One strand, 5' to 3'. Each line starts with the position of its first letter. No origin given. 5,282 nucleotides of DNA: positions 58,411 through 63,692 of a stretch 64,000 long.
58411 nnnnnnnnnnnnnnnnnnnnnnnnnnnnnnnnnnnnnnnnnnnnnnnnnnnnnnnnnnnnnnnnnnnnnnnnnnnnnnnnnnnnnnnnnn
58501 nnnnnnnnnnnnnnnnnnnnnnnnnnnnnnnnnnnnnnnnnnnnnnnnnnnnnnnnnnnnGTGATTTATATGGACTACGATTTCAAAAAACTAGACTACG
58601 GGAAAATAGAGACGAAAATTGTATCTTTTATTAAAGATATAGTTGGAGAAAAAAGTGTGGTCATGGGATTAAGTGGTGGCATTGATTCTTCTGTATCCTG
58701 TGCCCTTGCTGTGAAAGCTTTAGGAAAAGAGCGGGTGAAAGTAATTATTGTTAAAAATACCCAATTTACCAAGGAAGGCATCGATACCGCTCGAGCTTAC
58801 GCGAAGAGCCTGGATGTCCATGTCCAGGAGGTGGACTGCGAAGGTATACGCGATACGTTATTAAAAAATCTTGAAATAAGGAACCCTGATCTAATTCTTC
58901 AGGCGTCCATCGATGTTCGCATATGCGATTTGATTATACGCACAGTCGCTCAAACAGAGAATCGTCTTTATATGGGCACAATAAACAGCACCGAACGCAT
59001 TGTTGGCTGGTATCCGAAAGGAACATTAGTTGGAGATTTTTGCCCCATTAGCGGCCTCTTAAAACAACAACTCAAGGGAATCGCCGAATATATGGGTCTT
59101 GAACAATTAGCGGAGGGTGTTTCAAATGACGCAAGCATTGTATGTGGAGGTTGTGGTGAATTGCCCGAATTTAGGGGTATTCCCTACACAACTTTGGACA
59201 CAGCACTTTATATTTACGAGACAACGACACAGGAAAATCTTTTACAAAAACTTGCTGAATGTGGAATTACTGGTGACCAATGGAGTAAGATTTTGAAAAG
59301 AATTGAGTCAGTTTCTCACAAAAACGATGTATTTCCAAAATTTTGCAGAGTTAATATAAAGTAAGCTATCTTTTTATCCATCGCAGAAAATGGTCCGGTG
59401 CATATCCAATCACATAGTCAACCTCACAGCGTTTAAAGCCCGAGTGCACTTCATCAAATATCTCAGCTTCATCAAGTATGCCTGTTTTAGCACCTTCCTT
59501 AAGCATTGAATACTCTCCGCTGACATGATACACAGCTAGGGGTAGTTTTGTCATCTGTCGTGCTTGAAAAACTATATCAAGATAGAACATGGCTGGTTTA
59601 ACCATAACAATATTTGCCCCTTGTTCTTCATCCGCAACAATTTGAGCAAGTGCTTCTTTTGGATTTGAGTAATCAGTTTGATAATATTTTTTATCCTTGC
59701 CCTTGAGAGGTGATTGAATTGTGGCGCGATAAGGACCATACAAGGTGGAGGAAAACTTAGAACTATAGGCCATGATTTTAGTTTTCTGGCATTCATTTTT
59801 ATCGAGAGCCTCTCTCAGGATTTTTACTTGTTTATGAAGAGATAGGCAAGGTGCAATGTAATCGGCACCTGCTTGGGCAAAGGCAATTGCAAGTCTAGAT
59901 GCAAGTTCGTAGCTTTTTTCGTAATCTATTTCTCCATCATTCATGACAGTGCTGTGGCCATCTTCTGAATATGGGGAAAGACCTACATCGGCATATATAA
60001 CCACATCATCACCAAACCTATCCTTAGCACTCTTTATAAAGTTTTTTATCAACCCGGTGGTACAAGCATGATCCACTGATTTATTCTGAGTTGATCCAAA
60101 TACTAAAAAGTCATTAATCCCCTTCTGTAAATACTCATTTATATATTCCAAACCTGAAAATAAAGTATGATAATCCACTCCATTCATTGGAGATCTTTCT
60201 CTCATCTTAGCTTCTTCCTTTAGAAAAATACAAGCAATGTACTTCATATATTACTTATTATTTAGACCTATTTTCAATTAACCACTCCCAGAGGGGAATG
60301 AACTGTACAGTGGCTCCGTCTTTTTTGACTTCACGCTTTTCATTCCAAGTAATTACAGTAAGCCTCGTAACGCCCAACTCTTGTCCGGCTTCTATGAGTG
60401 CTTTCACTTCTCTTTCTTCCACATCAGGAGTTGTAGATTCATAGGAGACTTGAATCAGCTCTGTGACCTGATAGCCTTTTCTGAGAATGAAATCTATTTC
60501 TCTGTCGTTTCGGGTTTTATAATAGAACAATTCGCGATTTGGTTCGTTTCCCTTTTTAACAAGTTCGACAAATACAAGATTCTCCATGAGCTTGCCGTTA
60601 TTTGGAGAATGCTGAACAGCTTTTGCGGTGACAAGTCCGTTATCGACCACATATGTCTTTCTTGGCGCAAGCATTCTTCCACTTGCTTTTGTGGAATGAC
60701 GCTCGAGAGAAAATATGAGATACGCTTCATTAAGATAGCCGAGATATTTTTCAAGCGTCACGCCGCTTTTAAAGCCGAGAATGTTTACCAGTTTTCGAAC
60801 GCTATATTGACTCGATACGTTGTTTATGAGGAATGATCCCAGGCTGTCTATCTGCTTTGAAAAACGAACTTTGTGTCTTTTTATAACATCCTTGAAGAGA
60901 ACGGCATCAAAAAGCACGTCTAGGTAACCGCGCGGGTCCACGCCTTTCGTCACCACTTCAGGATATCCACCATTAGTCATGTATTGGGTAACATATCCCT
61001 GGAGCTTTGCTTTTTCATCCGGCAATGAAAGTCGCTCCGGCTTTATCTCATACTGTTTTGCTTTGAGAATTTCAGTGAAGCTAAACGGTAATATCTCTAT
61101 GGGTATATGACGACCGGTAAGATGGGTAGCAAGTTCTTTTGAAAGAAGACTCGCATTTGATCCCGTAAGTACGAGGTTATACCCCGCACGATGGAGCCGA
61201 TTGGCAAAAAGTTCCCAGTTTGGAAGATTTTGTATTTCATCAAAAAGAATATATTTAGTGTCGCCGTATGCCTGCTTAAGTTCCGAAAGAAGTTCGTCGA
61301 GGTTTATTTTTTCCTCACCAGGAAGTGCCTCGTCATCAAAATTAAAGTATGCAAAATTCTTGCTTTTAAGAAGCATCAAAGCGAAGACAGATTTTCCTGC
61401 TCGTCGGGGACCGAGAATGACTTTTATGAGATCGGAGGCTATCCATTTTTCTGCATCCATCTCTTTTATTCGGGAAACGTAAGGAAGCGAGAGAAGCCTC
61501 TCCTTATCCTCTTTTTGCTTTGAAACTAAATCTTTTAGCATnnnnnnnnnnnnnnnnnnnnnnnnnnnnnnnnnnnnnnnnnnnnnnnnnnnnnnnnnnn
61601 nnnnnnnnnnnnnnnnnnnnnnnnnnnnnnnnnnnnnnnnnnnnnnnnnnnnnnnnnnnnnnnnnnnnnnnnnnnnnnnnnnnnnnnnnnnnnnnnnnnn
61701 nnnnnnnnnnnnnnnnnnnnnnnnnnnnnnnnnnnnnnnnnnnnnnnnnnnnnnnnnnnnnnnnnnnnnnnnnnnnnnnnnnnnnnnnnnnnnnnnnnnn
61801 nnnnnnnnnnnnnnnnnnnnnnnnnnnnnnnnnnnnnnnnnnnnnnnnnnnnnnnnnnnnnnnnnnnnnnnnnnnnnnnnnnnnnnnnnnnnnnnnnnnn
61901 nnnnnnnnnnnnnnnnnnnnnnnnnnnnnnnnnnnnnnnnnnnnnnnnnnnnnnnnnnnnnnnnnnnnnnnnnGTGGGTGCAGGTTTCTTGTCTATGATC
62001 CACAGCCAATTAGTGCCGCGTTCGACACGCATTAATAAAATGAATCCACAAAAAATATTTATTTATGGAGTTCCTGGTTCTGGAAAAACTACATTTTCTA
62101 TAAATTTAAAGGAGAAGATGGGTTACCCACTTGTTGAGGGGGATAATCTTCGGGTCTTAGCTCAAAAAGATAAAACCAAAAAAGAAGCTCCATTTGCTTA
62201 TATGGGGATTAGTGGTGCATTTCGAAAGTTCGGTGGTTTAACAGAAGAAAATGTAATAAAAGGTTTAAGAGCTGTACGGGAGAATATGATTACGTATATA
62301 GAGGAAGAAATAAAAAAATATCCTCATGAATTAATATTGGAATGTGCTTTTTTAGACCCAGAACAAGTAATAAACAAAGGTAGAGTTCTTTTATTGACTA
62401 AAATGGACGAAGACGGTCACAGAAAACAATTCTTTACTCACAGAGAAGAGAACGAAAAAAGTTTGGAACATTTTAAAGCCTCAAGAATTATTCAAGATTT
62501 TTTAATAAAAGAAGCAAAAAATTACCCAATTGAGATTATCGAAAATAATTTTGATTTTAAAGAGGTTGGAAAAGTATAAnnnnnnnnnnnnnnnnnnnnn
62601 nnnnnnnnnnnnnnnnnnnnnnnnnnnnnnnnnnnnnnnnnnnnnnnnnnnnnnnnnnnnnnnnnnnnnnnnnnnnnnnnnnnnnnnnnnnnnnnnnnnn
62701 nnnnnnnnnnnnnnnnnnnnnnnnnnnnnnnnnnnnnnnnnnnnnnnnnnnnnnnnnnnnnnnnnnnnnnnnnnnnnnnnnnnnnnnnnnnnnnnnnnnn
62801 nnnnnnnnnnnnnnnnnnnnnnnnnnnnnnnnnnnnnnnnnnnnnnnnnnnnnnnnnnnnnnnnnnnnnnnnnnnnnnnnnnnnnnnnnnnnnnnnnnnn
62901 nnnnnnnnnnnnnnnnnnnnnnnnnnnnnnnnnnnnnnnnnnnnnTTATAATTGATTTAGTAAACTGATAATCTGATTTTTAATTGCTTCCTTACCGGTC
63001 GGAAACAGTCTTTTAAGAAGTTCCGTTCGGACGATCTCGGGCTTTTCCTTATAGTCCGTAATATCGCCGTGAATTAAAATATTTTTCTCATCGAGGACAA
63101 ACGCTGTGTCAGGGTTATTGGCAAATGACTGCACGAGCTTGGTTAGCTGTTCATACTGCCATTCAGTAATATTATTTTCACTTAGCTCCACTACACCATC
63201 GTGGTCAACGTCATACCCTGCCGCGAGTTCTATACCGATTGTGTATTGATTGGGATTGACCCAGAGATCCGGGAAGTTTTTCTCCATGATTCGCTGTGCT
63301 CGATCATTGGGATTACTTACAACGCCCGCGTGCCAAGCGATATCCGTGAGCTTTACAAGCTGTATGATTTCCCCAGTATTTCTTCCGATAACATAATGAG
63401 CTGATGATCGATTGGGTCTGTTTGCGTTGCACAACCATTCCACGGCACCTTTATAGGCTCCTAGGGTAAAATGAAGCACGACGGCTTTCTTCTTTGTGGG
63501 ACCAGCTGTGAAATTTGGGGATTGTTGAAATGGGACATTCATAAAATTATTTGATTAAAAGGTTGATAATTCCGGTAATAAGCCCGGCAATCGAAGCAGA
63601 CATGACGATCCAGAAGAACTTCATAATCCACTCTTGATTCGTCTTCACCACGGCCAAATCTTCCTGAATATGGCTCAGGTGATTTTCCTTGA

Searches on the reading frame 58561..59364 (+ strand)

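Call 12: search_protein_families(library=pfam, proteins=[window:58561-59364:+], max_evalue=0.01)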
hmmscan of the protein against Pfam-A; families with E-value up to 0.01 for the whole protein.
window:58561-59364:+ (267 aa): 5 families
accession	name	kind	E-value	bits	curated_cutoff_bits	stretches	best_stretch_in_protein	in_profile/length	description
PF02540.23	NAD_synthase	-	3.3e-29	102.1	21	1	19-255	4-239/242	NAD synthase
PF03054.22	tRNA_Me_trans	-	0.00014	22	20.6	1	32-92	2-71/202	tRNA methyl transferase HUP domain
PF06508.19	QueC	-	0.00022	21.2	22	1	33-98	2-65/210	Queuosine biosynthesis protein QueC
PF01507.26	PAPS_reduct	-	0.0043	17.5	22.5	1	33-91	2-58/175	Phosphoadenosine phosphosulfate reductase domain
PF00733.27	Asn_synthase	-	0.0049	17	21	1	30-93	17-79/354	Asparagine synthase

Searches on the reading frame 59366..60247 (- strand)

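Call 12: search_protein_families(library=pfam, proteins=[window:59366-60247:-], max_evalue=0.01)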
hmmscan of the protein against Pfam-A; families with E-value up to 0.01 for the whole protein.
window:59366-60247:- (293 aa): 1 family
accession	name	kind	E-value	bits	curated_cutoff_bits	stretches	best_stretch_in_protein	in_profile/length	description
PF00490.27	ALAD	-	1.5e-78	264.6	24.6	1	3-290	27-317/317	Delta-aminolevulinic acid dehydratase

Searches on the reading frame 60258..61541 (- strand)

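Call 12: search_protein_families(library=pfam, proteins=[window:60258-61541:-], max_evalue=0.01)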
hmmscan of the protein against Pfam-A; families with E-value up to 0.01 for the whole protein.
window:60258-61541:- (427 aa): 3 families
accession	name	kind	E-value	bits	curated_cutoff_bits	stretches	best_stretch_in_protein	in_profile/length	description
PF13173.12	AAA_14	-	4.2e-32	111.3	27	1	38-159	3-129/129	AAA domain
PF13635.12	DUF4143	-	4.7e-22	78.9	28.1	1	217-365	2-157/160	Domain of unknown function (DUF4143)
PF04471.18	Mrr_cat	-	0.0074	16.8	21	0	340-401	27-88/115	Restriction endonuclease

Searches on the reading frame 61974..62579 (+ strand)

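Call 12: search_protein_families(library=pfam, proteins=[window:61974-62579:+], max_evalue=0.01)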
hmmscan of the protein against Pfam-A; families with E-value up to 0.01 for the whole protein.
window:61974-62579:+ (201 aa): 7 families
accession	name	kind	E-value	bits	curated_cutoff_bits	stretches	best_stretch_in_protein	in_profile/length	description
PF13207.12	AAA_17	-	2.3e-07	31.6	27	1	31-69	1-40/136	AAA domain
PF13238.12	AAA_18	-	1.5e-06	29.2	29.4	1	28-68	1-37/128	AAA domain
PF13521.12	AAA_28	-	0.0002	22.1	27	1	27-71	1-45/164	AAA domain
PF13671.12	AAA_33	-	0.00025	21.8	27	1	28-70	2-44/143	AAA domain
PF13479.12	AAA_24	-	0.0014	18.9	27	1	25-46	2-23/195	AAA domain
PF00004.35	AAA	-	0.0073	17.2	21.2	0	29-104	2-56/131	ATPase family associated with various cellular activities (AAA)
PF06414.18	Zeta_toxin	-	0.0094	15.8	22.3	0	22-59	13-54/199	Zeta toxin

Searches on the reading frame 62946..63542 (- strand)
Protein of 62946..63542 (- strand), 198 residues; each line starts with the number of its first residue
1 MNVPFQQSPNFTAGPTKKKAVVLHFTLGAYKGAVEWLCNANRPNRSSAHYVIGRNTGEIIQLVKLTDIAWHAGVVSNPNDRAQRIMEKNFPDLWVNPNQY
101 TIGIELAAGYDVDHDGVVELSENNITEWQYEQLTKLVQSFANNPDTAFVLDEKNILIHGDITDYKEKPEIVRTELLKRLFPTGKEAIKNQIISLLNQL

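Call 12: search_protein_families(library=pfam, proteins=[window:62946-63542:-], max_evalue=0.01)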
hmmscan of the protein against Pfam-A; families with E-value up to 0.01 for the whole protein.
window:62946-63542:- (198 aa): 1 family
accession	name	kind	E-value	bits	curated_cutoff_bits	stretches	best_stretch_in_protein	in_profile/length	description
PF01510.30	Amidase_2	-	1e-19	71.6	26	1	19-165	6-126/131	N-acetylmuramoyl-L-alanine amidase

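Call 29: find_encoding_contigs(protein=window:62946-63542:-, flank=10000, max_places=6)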
Protein window:62946-63542:- (198 aa): 8 contigs read that carry it; 3 places shown.
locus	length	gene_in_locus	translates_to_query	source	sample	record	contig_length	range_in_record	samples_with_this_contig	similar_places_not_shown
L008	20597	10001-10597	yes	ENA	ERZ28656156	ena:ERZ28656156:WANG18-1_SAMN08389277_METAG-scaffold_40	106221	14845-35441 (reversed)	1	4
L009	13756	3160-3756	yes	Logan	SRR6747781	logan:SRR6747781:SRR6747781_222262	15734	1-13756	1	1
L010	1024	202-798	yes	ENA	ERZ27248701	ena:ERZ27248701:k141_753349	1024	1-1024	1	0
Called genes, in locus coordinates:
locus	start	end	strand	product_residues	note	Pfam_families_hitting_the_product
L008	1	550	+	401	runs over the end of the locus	-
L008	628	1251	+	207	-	-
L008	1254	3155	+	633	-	-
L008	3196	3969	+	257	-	-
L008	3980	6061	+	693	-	-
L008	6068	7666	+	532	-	PF01476:LysM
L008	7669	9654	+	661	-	-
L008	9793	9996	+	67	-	-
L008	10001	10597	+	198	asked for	PF01510:Amidase_2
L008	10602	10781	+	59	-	-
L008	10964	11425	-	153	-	-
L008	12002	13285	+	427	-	PF13173:AAA_14, PF13635:DUF4143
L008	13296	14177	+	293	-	PF00490:ALAD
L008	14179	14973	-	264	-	PF02540:NAD_synthase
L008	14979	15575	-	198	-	-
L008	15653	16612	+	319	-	PF13379:NMT1_2, PF04069:OpuAC (faint), PF12974:Phosphonate-bd (weak), PF09084:NMT1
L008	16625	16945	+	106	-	PF01227:GTP_cyclohydroI (weak)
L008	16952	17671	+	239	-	PF02475:TRM5-TYW2_MTfase (weak), PF05175:MTS, PF06325:PrmA, PF13847:Methyltransf_31, PF08242:Methyltransf_12 (faint), PF09445:Methyltransf_15 (weak), PF13649:Methyltransf_25 (weak)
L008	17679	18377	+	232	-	PF02592:Vut_1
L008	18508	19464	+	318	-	PF13379:NMT1_2, PF03180:Lipoprotein_9 (faint), PF04069:OpuAC, PF09084:NMT1, PF16868:NMT1_3 (weak), PF12974:Phosphonate-bd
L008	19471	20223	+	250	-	PF00005:ABC_tran, PF02463:SMC_N (faint), PF13304:AAA_21 (faint)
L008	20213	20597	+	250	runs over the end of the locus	PF00528:BPD_transp_1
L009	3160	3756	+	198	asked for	PF01510:Amidase_2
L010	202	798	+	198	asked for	PF01510:Amidase_2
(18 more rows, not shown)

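Call 66: search_protein_families(library=phrogs, proteins=[L008:628-1251:+, L008:1254-3155:+, L008:3196-3969:+, L008:3980-6061:+, L008:6068-7666:+, L008:7669-9654:+, L008:10001-10597:+], max_evalue=0.001)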
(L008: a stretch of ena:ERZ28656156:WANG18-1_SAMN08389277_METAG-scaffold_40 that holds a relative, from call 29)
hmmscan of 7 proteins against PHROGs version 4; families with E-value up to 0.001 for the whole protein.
L008:628-1251:+ (207 aa): 0 families

L008:1254-3155:+ (633 aa): 1 family
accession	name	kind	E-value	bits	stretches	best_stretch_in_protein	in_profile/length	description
phrog_6128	-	unknown function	0.00046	19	1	229-262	416-451/1200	-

L008:3196-3969:+ (257 aa): 1 family
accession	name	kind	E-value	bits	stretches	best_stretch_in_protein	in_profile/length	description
phrog_23837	-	head and packaging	5.8e-05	23.1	1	13-97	15-89/507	virion structural protein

L008:3980-6061:+ (693 aa): 0 families

L008:6068-7666:+ (532 aa): 5 families
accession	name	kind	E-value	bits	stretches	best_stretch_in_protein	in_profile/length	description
phrog_4602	-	other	1.2e-08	36.1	1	3-130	36-154/220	transglycosylase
phrog_380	-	lysis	3.8e-07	30.4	1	3-100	185-287/309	endolysin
phrog_20780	-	unknown function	1.8e-06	29.1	1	2-45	73-115/117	-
phrog_291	-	lysis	1.8e-05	24.7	1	3-49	431-476/509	endolysin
phrog_14642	-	lysis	4.4e-05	24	0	3-75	28-98/215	endolysin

L008:7669-9654:+ (661 aa): 0 families

L008:10001-10597:+ (198 aa): 12 families
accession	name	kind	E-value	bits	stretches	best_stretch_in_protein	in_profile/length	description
phrog_1794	-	lysis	3.3e-11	44.2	1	15-140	53-156/336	amidase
phrog_9611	-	lysis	1.3e-10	42.3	1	19-189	24-167/246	endolysin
phrog_1493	-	lysis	1.2e-08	35.6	1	12-161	28-145/394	endolysin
phrog_670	-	lysis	2.4e-08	34.3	1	7-106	98-183/596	endolysin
phrog_14048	-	lysis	2.5e-08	35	1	14-75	24-85/305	endolysin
phrog_833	-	lysis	4e-08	34.3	1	17-111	29-104/294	endolysin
phrog_2338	-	lysis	5.4e-08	33.6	1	12-112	22-103/346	endolysin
phrog_19265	-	unknown function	1.1e-05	26.3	1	9-76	13-79/293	-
phrog_7698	-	lysis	1.3e-05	26.2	1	11-77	18-82/316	endolysin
phrog_3088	-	lysis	6.1e-05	23.9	1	3-107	9-94/248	amidase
phrog_880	-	lysis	0.00065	20.2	0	61-178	236-330/435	endolysin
phrog_7470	-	lysis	0.0009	19.1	0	31-77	385-429/532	amidase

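Call 73: find_related_loci(query=L008:1254-3155:+, collection=viral_contigs, flank=10000)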
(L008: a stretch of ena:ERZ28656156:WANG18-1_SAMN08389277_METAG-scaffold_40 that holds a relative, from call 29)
Query L008:1254-3155:+ (633 aa) in viral_contigs; peptide patterns used: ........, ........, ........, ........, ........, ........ (x = any residue, [..] = any of these).
10 stretches matched a pattern; 10 encode a relative of the query (tblastn E <= 1e-3); 9 distinct loci.
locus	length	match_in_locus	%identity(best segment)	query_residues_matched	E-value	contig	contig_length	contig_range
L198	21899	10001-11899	90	1-633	0e+0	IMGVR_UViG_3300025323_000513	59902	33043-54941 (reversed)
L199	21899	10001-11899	90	1-633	0e+0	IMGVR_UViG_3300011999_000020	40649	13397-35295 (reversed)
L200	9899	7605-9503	89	1-633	0e+0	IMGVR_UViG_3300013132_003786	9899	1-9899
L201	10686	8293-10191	87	1-633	0e+0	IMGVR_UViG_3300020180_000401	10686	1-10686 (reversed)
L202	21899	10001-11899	87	1-633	0e+0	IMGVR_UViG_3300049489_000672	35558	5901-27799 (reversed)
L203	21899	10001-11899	81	1-633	0e+0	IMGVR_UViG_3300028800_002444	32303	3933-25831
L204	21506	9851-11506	86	82-633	0e+0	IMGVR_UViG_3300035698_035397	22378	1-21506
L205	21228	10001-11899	89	1-633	0e+0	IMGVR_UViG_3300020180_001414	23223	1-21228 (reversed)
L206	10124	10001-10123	88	1-41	1e-16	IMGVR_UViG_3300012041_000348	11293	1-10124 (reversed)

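Call 76: find_related_loci(query=L198:223-1629:+, collection=viral_contigs, flank=10000)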
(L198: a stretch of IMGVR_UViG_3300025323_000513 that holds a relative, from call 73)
Query L198:223-1629:+ (468 aa) in viral_contigs; peptide patterns used: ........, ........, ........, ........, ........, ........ (x = any residue, [..] = any of these).
18 stretches matched a pattern; 9 encode a relative of the query (tblastn E <= 1e-3); 9 distinct loci.
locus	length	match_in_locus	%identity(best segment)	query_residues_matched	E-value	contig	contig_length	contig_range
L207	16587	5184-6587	100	1-468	0e+0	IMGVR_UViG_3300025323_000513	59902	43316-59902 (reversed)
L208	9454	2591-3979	87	6-468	0e+0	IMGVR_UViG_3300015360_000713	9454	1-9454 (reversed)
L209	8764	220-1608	84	11-468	0e+0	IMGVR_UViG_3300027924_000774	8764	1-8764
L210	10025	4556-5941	84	2-463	0e+0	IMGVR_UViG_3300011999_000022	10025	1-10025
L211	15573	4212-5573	82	7-460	0e+0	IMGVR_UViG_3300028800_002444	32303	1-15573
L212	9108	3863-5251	80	1-463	0e+0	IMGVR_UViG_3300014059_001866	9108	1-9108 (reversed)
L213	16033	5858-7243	79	2-462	0e+0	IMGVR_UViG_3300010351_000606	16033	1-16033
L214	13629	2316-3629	84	26-463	0e+0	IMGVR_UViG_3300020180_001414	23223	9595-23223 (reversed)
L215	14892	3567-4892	88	27-468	0e+0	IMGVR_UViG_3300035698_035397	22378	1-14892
